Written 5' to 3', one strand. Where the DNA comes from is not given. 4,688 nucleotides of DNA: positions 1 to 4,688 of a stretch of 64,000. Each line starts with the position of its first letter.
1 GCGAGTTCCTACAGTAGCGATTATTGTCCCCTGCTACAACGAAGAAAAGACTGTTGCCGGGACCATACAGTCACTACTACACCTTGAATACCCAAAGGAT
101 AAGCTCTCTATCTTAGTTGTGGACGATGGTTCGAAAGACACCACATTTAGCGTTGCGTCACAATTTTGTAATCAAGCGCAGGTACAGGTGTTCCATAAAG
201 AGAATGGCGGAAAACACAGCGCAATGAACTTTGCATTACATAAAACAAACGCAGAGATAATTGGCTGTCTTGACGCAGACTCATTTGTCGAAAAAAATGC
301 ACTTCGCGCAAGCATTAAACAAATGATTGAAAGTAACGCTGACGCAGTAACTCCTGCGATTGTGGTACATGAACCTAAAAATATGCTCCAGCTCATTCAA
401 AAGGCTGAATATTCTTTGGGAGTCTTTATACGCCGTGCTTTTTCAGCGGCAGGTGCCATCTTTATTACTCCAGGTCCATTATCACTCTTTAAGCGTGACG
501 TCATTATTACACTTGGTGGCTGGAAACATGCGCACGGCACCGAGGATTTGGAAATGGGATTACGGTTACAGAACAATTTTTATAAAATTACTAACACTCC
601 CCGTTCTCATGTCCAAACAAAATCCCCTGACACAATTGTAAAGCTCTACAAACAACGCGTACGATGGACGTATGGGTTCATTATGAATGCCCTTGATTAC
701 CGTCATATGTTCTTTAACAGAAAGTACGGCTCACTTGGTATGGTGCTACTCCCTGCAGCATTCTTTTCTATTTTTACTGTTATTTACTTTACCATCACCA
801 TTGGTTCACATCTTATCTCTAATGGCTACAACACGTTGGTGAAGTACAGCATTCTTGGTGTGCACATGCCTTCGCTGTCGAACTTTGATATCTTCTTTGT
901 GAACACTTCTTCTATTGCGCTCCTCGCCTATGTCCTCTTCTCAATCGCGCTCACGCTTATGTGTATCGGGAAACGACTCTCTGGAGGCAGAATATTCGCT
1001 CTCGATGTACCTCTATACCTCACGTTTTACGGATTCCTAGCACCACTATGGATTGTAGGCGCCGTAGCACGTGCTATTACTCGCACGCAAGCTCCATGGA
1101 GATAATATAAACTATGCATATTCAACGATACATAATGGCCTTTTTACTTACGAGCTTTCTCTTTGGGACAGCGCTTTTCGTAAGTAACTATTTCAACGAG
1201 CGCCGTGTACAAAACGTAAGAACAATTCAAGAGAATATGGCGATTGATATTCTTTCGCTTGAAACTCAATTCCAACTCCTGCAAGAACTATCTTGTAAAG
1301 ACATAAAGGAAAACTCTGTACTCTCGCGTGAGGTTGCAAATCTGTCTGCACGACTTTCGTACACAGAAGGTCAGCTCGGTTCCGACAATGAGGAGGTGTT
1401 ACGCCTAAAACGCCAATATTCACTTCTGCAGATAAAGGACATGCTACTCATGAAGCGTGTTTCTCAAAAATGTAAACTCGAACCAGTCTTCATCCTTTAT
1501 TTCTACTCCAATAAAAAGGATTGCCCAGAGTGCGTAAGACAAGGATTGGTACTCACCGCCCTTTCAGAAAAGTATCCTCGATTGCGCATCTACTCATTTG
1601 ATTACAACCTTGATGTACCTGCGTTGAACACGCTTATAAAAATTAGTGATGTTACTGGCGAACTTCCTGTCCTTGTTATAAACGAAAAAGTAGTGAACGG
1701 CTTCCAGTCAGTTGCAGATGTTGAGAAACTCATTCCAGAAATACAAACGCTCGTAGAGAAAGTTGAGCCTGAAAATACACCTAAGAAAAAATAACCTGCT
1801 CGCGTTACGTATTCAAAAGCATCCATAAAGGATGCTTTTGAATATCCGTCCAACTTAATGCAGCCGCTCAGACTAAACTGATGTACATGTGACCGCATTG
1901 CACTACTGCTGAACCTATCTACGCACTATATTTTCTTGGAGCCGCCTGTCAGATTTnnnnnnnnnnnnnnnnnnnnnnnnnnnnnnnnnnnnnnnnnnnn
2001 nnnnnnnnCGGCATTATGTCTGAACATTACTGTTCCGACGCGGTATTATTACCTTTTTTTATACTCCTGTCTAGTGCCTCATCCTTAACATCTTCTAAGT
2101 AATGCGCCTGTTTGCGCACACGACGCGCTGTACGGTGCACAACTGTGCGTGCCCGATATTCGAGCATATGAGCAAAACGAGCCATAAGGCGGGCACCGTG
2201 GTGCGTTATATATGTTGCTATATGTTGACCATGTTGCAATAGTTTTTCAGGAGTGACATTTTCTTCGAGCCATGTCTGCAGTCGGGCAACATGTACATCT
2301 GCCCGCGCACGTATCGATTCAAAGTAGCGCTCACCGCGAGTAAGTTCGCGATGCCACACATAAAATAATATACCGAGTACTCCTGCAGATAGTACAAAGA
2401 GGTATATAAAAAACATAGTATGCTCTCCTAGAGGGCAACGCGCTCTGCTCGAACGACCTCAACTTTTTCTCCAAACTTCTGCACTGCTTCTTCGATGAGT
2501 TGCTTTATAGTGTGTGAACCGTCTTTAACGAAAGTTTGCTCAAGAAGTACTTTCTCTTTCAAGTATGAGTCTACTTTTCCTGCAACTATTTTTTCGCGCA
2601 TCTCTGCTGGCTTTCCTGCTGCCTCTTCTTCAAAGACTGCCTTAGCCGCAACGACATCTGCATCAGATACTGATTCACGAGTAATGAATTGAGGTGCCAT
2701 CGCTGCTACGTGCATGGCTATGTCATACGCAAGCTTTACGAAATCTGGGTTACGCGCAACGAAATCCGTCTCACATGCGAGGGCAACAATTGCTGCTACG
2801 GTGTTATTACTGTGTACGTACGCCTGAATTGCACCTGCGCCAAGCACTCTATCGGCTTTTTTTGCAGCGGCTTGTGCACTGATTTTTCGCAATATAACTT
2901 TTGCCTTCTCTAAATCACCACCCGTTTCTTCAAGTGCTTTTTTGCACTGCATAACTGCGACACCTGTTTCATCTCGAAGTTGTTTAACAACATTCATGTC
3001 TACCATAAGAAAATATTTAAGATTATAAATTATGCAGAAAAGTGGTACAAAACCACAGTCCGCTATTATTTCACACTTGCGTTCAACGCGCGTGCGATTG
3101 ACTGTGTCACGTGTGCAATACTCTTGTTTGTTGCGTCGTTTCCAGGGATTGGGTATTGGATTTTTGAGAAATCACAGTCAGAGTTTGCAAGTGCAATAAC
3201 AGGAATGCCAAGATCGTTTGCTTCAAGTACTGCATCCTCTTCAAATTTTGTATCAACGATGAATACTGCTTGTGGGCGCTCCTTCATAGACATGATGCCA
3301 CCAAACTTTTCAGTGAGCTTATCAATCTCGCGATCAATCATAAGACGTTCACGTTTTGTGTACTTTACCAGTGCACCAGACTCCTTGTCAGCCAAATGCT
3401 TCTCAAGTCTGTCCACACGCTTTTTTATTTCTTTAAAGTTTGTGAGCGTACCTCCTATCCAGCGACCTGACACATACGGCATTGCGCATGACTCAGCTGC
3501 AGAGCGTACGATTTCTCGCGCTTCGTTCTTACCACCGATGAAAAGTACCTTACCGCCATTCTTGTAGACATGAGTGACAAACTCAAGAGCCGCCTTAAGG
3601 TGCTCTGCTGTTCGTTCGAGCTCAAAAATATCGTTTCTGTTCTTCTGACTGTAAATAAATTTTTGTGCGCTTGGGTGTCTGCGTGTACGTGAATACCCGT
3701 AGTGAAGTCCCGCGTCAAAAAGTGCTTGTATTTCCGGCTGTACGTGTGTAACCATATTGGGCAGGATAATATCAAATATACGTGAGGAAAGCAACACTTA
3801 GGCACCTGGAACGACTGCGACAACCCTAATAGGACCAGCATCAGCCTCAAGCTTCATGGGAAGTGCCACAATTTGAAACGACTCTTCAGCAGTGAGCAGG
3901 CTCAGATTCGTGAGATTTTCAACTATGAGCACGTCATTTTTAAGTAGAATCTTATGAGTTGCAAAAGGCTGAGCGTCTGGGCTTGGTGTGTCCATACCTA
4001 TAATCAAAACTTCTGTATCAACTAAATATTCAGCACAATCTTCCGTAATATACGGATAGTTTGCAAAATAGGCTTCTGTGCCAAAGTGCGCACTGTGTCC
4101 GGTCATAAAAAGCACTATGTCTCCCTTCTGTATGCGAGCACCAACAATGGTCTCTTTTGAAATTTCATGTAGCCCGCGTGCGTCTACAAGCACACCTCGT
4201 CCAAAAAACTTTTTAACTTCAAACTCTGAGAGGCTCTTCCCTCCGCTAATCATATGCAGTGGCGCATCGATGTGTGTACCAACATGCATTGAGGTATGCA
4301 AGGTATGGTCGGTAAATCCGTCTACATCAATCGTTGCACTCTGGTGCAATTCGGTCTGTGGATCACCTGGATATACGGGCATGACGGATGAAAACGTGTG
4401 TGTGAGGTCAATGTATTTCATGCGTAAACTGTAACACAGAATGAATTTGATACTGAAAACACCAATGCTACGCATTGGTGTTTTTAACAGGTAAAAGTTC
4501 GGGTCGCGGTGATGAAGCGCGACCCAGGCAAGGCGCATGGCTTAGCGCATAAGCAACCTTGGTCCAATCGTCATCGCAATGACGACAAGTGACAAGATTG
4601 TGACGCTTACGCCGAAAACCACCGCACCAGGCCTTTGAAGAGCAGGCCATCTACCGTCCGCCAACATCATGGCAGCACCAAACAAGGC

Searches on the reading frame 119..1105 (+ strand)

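Call 42: search_protein_families(library=pfam, proteins=[window:119-1105:+], max_evalue=0.0001)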
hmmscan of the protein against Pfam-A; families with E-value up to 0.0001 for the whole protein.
window:119-1105:+ (328 aa): 5 families
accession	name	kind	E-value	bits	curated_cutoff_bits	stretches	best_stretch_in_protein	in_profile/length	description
PF13632.12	Glyco_trans_2_3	-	3.8e-23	82.8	27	1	47-228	1-182/198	Glycosyl transferase family group 2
PF00535.33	Glycos_transf_2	-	3.6e-17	63.3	23.3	1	1-131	33-166/168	Glycosyl transferase family 2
PF13641.12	Glyco_tranf_2_3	-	1.7e-16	61.3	27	1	3-186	38-230/230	Glycosyltransferase like family 2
PF13506.12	Glyco_transf_21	-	2.1e-09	37.5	21.7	1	32-183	18-172/174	Glycosyl transferase family 21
PF10111.15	Glyco_tranf_2_2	-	1.1e-07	32.1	27.3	1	1-161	35-210/276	Glycosyltransferase like family 2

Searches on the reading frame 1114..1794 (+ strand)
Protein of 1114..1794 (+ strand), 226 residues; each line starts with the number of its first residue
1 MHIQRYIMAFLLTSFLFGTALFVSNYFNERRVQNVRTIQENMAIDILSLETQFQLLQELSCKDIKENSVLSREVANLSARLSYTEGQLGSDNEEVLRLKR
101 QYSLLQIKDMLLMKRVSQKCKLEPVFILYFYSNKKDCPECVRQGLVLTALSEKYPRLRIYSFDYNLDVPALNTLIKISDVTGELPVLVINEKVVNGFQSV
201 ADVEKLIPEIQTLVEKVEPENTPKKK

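Call 42: search_protein_families(library=pfam, proteins=[window:1114-1794:+], max_evalue=0.0001)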
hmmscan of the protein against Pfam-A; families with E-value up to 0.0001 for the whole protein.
window:1114-1794:+ (226 aa): 0 families

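Call 64: find_encoding_contigs(protein=window:1114-1794:+, flank=10000, max_places=2)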
Protein window:1114-1794:+ (226 aa): 1 contig read that carries it; 1 place shown.
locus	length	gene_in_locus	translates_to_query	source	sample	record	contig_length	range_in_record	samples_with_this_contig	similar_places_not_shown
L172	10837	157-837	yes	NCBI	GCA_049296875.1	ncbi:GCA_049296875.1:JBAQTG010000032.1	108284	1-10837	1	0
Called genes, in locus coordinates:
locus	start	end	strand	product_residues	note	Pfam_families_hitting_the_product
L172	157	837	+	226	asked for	-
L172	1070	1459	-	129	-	-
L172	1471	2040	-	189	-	PF00889:EF_TS, PF25025:EF-Ts_N (weak)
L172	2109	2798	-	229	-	PF00318:Ribosomal_S2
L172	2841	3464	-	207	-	PF04199:Cyclase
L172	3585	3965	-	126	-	-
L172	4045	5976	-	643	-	PF01411:tRNA-synt_2c, PF07973:tRNA_SAD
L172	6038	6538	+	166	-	PF00583:Acetyltransf_1, PF13673:Acetyltransf_10 (weak)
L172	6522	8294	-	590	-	PF08439:Peptidase_M3_N (weak), PF01432:Peptidase_M3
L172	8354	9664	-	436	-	PF08245:Mur_ligase_M, PF27239:FOL3_C, PF02875:Mur_ligase_C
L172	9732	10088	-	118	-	PF00829:Ribosomal_L21p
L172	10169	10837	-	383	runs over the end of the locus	PF00390:malic, PF03949:Malic_M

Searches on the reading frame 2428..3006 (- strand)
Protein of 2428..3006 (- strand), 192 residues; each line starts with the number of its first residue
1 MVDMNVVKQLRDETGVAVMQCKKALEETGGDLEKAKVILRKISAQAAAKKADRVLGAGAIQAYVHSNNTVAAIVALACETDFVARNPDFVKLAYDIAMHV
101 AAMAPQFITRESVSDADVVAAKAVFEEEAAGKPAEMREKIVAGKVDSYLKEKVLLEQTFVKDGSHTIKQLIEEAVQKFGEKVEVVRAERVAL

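Call 42: search_protein_families(library=pfam, proteins=[window:2428-3006:-], max_evalue=0.0001)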
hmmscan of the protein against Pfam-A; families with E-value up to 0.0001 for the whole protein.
window:2428-3006:- (192 aa): 2 families
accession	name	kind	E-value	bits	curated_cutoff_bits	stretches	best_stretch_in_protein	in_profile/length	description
PF00889.24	EF_TS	-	9.1e-30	104.2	27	1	39-183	60-193/204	Elongation factor TS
PF25025.1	EF-Ts_N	-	3.2e-06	27.5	33.2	1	6-41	16-52/60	Elongation factor Ts, mitochondrial, N-terminal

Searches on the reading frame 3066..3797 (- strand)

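Call 42: search_protein_families(library=pfam, proteins=[window:3066-3797:-], max_evalue=0.0001)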
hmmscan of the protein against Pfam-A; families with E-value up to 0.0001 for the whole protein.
window:3066-3797:- (243 aa): 1 family
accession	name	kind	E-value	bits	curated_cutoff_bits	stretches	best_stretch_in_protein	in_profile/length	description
PF00318.25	Ribosomal_S2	-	1.1e-68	231.2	26.1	1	26-239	1-214/216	Ribosomal protein S2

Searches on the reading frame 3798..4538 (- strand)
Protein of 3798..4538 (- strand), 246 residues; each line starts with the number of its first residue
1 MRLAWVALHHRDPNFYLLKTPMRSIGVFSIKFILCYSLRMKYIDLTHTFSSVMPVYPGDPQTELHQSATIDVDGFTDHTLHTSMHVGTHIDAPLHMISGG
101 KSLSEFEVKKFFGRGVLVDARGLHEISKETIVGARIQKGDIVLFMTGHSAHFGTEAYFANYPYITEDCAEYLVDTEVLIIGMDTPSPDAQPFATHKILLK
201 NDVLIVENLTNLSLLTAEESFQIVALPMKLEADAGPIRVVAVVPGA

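Call 42: search_protein_families(library=pfam, proteins=[window:3798-4538:-], max_evalue=0.0001)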
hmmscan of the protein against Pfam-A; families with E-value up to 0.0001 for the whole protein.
window:3798-4538:- (246 aa): 1 family
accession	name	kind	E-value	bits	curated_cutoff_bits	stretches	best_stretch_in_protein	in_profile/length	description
PF04199.19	Cyclase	-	3.4e-33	115.3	23.1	1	43-189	1-142/142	Putative cyclase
